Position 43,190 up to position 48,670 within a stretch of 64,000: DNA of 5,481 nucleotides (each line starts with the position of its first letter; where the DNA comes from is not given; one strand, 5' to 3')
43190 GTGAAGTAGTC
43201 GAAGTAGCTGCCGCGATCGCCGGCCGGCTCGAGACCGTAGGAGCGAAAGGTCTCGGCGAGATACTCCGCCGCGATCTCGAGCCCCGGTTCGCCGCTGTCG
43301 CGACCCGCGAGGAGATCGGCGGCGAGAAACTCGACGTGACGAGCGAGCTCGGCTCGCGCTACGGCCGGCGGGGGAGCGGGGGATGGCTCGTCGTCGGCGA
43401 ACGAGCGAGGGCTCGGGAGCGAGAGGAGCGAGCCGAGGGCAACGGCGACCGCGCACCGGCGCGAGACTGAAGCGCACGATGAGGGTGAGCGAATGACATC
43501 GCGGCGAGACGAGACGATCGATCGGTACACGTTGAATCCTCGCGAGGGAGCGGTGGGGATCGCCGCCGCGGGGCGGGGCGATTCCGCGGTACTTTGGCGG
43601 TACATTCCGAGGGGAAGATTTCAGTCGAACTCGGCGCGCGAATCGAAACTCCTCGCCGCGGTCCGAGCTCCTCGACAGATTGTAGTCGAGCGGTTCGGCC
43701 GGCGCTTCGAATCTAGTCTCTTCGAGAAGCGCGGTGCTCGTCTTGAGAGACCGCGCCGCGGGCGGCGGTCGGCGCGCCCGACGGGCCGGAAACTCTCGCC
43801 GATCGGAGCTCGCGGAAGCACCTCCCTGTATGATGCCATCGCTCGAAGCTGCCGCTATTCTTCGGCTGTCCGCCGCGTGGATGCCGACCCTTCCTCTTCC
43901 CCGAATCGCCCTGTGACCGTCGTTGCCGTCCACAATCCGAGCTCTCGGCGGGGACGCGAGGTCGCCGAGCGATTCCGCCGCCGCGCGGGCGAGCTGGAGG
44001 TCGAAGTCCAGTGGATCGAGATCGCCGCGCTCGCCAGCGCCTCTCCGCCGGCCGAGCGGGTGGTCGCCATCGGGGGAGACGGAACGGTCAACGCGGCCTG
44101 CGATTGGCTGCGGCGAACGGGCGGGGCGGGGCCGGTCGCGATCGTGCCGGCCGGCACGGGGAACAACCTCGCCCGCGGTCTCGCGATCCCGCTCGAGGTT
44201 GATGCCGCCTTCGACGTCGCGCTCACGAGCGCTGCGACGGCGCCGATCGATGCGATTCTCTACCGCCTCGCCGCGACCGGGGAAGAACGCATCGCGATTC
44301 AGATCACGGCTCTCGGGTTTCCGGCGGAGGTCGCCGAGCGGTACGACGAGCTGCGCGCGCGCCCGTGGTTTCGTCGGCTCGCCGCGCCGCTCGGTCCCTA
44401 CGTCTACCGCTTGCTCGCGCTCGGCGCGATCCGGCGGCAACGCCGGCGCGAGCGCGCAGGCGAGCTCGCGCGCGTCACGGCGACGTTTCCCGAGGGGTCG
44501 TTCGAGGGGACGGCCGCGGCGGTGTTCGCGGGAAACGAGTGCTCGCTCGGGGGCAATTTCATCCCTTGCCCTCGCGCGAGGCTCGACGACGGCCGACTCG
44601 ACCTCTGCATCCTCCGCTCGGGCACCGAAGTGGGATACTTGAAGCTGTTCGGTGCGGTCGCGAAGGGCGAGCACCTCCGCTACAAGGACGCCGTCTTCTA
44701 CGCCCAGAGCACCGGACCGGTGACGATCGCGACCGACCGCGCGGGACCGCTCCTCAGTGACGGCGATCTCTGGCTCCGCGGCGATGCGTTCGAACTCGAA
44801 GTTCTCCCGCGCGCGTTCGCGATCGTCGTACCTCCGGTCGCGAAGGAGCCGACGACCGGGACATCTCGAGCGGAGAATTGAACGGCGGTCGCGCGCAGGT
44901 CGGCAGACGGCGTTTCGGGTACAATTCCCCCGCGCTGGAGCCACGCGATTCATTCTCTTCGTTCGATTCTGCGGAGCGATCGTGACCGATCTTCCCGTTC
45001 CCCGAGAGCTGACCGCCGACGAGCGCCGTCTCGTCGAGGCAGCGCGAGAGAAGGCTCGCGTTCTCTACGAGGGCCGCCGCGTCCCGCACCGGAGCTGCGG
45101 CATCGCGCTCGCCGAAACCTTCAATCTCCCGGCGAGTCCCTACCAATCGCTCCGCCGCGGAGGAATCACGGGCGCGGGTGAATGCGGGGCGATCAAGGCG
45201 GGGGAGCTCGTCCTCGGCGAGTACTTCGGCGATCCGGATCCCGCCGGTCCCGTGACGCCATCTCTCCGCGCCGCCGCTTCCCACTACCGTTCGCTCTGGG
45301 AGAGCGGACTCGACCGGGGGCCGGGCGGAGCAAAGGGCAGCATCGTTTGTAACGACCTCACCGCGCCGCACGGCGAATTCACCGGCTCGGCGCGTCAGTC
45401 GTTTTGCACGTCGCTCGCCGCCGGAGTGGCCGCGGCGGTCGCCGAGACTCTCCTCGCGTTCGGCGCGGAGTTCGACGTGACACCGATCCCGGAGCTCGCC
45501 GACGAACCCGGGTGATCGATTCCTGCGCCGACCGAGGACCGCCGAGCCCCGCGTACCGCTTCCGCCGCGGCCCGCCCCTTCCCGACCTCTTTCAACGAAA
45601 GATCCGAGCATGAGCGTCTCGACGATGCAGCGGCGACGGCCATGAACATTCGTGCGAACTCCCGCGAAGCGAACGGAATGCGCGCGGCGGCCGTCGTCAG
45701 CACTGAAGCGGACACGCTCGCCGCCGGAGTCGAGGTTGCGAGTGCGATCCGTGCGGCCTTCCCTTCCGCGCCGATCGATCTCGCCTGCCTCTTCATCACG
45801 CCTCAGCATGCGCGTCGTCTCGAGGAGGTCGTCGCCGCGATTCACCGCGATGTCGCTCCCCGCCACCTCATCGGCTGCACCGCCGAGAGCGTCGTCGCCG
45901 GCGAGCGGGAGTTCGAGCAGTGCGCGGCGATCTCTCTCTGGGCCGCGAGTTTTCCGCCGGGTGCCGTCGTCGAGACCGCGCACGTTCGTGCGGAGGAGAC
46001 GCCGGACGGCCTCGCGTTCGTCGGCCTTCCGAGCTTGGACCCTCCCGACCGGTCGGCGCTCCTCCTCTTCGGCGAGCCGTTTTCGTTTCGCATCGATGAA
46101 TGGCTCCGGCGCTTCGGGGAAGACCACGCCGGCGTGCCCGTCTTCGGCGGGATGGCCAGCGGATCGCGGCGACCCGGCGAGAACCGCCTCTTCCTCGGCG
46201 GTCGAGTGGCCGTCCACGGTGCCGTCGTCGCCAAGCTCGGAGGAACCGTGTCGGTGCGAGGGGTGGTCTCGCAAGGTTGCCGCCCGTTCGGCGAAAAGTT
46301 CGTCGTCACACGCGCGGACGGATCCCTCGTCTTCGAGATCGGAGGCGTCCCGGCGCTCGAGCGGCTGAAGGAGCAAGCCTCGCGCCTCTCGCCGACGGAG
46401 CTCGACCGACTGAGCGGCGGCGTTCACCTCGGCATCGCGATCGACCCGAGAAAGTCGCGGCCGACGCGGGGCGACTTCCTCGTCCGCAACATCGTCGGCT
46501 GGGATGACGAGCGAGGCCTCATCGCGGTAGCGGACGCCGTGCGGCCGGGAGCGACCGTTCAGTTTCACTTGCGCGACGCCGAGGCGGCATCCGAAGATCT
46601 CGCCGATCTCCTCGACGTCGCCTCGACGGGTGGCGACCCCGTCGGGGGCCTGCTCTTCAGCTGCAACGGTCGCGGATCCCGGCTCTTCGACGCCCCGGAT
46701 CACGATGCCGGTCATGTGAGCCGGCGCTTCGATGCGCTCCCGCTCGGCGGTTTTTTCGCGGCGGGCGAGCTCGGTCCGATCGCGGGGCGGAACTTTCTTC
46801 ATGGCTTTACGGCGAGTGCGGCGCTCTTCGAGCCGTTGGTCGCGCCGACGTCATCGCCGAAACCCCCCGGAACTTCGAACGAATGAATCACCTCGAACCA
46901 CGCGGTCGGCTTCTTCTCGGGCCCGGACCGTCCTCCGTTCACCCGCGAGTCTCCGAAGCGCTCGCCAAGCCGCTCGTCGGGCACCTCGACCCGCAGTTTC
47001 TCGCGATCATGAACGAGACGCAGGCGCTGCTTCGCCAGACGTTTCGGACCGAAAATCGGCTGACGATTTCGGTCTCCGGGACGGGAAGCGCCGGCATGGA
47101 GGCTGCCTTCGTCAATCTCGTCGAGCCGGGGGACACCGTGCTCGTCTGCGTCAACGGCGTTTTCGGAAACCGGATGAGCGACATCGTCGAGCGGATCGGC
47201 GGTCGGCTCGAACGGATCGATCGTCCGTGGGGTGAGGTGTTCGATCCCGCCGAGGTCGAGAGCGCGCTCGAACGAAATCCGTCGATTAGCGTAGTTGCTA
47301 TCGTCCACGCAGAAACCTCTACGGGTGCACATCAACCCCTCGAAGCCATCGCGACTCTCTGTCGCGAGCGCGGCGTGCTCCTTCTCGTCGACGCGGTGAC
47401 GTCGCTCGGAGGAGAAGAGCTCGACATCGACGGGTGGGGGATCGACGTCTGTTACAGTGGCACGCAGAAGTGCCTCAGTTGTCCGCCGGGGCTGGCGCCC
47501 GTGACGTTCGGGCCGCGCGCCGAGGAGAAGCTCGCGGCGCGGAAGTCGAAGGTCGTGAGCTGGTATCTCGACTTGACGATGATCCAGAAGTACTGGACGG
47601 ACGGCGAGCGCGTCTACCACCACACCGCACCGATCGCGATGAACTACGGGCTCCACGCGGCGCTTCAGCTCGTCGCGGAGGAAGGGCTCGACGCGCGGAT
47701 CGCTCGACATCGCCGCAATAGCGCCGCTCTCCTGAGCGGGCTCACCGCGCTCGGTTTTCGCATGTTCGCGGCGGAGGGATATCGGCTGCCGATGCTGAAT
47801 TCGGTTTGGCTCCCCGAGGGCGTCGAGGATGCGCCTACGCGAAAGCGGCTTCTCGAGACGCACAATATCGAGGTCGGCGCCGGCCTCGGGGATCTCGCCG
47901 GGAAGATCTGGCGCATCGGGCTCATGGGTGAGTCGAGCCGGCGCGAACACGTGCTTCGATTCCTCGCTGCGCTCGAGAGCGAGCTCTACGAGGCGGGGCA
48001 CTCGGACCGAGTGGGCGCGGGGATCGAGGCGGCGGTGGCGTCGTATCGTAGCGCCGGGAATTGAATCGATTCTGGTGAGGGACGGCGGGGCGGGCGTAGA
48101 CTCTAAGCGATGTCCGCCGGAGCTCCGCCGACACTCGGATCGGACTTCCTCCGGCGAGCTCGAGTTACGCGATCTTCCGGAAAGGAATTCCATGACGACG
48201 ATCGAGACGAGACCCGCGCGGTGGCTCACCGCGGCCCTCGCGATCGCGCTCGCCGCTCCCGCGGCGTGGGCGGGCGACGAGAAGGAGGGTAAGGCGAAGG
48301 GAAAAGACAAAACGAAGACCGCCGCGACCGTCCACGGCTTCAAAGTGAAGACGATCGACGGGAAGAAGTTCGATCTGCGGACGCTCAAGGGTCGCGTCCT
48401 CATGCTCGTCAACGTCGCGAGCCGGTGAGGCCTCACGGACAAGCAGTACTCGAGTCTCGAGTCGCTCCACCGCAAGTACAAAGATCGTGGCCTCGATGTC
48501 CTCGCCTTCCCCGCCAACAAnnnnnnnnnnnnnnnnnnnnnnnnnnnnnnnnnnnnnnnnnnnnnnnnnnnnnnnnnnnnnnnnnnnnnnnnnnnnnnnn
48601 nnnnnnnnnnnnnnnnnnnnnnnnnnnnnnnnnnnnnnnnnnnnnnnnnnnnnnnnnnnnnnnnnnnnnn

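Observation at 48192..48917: Periplasmic glutathione peroxidase with in-frame TGA at the catalytic residue: a probable selenocysteine-containing GPx with a polybasic tail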

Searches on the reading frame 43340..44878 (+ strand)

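Call 19: search_protein_families(library=pfam, proteins=[window:43340-44878:+], max_evalue=0.00001)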
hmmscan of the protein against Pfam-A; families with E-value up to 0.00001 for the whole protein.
window:43340-44878:+ (513 aa): 2 families
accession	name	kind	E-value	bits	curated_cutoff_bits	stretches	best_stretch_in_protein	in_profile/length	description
PF00781.29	DAGK_cat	-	2.5e-15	56.6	23.6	1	198-298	6-116/125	Diacylglycerol kinase catalytic domain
PF19279.4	YegS_C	-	4e-10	40.1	27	1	387-496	51-157/158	YegS C-terminal NAD kinase beta sandwich-like domain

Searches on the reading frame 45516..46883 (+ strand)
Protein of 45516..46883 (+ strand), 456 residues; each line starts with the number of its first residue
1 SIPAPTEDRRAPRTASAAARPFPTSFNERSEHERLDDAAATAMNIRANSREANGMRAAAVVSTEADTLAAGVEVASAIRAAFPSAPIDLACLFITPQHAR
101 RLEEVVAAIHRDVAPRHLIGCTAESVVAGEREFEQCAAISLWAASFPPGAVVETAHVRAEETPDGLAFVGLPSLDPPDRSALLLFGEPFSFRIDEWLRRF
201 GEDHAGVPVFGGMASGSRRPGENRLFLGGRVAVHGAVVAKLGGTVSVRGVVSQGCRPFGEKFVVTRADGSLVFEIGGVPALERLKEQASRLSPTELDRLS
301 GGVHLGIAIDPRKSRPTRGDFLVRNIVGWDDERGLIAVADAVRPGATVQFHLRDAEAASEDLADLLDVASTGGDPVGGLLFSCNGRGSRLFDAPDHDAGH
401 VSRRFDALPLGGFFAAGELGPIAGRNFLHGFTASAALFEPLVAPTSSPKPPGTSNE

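Call 19: search_protein_families(library=pfam, proteins=[window:45516-46883:+], max_evalue=0.00001)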
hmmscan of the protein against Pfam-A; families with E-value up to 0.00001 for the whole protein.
window:45516-46883:+ (456 aa): 2 families
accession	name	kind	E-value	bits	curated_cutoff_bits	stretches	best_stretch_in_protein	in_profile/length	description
PF08495.15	FIST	-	3.2e-33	115.6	23.2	1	88-277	1-188/189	FIST N domain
PF10442.14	FIST_C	-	7.8e-23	81.5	28.5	1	280-421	1-131/131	FIST C domain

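Call 35: search_protein_families(library=ncbifam, proteins=[window:45516-46883:+], max_evalue=0.001)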
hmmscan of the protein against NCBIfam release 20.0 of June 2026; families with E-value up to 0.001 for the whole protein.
window:45516-46883:+ (456 aa): 1 family
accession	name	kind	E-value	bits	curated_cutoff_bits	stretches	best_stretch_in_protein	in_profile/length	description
NF041558.1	NosP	equivalog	1.2e-06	27.9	450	1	190-283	133-228/368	nitric oxide-sensing protein NosP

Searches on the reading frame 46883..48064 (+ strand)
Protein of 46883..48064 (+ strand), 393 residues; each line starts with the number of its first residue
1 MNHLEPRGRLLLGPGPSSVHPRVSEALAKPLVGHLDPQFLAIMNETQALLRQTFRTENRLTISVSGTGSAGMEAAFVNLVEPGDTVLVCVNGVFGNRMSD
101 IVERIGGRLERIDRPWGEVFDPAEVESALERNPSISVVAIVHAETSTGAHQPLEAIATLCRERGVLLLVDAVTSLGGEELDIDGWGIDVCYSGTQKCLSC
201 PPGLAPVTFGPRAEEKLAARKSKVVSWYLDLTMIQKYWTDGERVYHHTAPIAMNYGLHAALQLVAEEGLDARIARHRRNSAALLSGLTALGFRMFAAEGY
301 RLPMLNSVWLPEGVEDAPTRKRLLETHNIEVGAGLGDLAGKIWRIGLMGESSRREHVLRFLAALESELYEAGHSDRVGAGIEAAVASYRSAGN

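Call 19: search_protein_families(library=pfam, proteins=[window:46883-48061:+], max_evalue=0.00001)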
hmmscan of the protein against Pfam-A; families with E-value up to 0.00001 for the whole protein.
window:46883-48061:+ (393 aa): 1 family
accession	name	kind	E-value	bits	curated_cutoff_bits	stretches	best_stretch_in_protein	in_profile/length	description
PF00266.25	Aminotran_5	-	6.7e-31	108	21.5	1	32-334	34-338/371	Aminotransferase class-V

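Call 35: search_protein_families(library=ncbifam, proteins=[window:46883-48061:+], max_evalue=0.001)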
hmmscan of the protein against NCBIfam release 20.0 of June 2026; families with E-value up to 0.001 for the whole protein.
window:46883-48061:+ (393 aa): 20 families
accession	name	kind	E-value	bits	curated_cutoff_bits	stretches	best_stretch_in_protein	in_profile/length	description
NF046070.1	PyrdoxPyrvTramin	equivalog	5.7e-66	222.9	600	1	10-371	7-367/369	pyridoxamine--pyruvate transaminase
NF045640.1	AspGlyoxATaseBhcA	equivalog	1.6e-62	211.7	650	1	14-390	10-386/395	L-aspartate--glyoxylate aminotransferase BhcA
TIGR03301.1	PhnW-AepZ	equivalog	1.6e-61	208.7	360.8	1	10-365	1-352/355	2-aminoethylphosphonate aminotransferase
TIGR02326.1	transamin_PhnW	equivalog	6.6e-49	166.9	400.8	1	9-314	4-307/363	2-aminoethylphosphonate--pyruvate transaminase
NF010006.0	PRK13479.1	equivalog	8.8e-49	166.6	296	1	9-313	6-307/369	2-aminoethylphosphonate--pyruvate transaminase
TIGR04343.1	egtE_PLP_lyase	equivalog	1.3e-12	47.2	400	1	85-282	96-285/370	ergothioneine biosynthesis PLP-dependent enzyme EgtE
TIGR01977.1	am_tr_V_EF2568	hypoth_equivalog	1.7e-09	37.2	377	1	43-208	46-211/376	cysteine desulfurase family protein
TIGR01366.1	serC_3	equivalog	3.4e-08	33.1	401.65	1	129-284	123-274/361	phosphoserine transaminase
TIGR03402.1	FeS_nifS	equivalog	1e-07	31.1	530.75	1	119-194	123-196/379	cysteine desulfurase NifS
TIGR03235.1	DNA_S_dndA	equivalog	2.5e-07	30.3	480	1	121-308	127-298/353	cysteine desulfurase DndA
NF010611.0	PRK14012.1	equivalog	3.2e-07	29.6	548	1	119-196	133-208/406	IscS subfamily cysteine desulfurase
TIGR02006.1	IscS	equivalog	1.4e-06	27.6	643.2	1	119-196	129-204/402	IscS subfamily cysteine desulfurase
TIGR03403.1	nifS_epsilon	equivalog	4e-06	25.9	587.7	1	135-191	141-197/382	NifS family cysteine desulfurase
TIGR01979.1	sufS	subfamily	5e-06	25.6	475.1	1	100-197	127-222/403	SufS family cysteine desulfurase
NF004609.0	PRK05939.1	equivalog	1.2e-05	24.4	555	1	48-172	65-183/412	cystathionine gamma-synthase family protein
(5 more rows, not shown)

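Call 50: find_encoding_contigs(protein=window:46883-48064:+, flank=2000, max_places=3)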
Protein window:46883-48064:+ (393 aa): no gene with exactly this product is on record in the collection.

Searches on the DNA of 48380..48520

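Call 55: search_rna_families(source=window, start=48380, end=48520, threshold=evalue, max_evalue=10)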
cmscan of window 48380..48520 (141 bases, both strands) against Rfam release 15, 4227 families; matches with E-value up to 10: 1.
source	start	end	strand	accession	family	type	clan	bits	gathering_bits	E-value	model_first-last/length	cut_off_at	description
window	48491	48506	-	RF01276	sR53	Gene; snRNA; snoRNA; CD-box;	-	7.8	49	10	45-60/60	no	Small nucleolar RNA sR53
